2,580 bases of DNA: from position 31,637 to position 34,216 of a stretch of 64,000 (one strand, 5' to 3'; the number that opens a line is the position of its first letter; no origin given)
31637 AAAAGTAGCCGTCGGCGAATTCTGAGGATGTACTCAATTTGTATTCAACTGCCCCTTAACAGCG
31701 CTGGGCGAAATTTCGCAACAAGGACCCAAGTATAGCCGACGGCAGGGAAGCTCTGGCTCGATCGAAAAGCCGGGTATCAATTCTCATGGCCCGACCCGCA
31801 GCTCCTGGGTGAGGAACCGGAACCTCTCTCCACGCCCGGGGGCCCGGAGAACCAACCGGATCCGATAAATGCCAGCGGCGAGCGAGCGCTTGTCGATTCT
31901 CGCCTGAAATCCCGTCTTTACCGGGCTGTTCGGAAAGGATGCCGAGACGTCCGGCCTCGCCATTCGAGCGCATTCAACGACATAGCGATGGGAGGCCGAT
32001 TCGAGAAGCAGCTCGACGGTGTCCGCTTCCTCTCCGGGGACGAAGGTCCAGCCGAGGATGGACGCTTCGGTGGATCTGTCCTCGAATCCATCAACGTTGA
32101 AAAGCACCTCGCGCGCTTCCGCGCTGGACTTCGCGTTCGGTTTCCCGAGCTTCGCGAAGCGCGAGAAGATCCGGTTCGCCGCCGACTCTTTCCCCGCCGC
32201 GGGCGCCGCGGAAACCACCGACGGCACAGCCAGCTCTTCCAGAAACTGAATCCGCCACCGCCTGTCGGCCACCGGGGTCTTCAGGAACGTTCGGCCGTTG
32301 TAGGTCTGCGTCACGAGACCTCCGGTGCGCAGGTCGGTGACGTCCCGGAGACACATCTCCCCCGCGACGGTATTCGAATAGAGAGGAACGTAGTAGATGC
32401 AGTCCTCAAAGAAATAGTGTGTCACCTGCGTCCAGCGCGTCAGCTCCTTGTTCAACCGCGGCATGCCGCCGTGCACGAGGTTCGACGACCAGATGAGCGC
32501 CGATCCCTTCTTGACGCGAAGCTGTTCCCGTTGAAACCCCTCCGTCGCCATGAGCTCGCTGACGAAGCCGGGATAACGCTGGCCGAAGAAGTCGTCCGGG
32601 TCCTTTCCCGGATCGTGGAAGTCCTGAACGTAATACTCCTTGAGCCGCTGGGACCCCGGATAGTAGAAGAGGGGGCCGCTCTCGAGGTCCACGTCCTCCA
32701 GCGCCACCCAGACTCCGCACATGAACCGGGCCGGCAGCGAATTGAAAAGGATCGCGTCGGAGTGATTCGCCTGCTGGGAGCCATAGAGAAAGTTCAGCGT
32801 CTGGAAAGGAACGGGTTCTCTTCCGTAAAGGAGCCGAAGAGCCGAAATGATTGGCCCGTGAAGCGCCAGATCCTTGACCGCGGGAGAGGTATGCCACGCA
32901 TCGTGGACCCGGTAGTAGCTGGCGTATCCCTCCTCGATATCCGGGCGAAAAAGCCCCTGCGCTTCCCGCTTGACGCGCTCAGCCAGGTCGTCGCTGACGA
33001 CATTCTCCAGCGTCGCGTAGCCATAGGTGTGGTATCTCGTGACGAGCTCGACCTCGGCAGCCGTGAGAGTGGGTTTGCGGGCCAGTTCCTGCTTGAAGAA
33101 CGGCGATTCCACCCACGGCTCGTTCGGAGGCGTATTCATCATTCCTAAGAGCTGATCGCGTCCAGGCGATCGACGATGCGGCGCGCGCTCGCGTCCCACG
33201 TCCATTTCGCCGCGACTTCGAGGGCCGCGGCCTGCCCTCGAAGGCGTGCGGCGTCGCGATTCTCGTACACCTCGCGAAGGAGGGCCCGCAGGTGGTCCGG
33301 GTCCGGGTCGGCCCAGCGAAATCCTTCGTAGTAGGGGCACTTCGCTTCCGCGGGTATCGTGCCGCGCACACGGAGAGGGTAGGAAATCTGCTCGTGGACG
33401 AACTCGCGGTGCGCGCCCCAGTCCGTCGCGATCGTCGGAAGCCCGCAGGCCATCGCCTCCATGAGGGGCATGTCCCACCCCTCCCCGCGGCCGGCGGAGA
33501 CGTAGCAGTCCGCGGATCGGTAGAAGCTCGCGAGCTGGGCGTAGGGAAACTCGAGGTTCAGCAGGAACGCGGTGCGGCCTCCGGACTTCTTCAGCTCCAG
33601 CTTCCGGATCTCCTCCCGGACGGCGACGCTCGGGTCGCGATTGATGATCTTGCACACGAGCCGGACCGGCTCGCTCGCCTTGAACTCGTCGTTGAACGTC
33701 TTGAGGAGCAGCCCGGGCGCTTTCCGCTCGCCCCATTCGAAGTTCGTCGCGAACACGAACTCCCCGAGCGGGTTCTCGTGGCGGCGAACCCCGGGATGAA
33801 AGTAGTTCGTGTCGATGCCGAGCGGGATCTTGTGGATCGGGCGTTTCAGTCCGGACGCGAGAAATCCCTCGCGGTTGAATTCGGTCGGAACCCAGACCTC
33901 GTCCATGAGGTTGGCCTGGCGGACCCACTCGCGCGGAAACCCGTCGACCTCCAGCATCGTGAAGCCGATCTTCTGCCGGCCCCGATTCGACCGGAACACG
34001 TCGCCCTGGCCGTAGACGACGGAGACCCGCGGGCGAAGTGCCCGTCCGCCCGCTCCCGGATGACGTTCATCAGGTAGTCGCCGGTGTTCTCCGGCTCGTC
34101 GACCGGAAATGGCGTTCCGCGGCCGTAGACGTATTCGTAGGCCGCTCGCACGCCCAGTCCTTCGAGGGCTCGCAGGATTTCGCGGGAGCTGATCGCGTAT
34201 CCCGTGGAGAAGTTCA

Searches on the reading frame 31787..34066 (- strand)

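Call 41: search_protein_families(library=pfam, proteins=[window:31787-34066:-], max_evalue=0.00001)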
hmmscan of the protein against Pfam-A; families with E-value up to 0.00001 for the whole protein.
window:31787-34066:- (760 aa): 1 family
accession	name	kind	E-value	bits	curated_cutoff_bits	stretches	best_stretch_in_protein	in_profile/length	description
PF05721.19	PhyH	-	5.8e-18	66.4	22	1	345-536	1-204/213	Phytanoyl-CoA dioxygenase (PhyH)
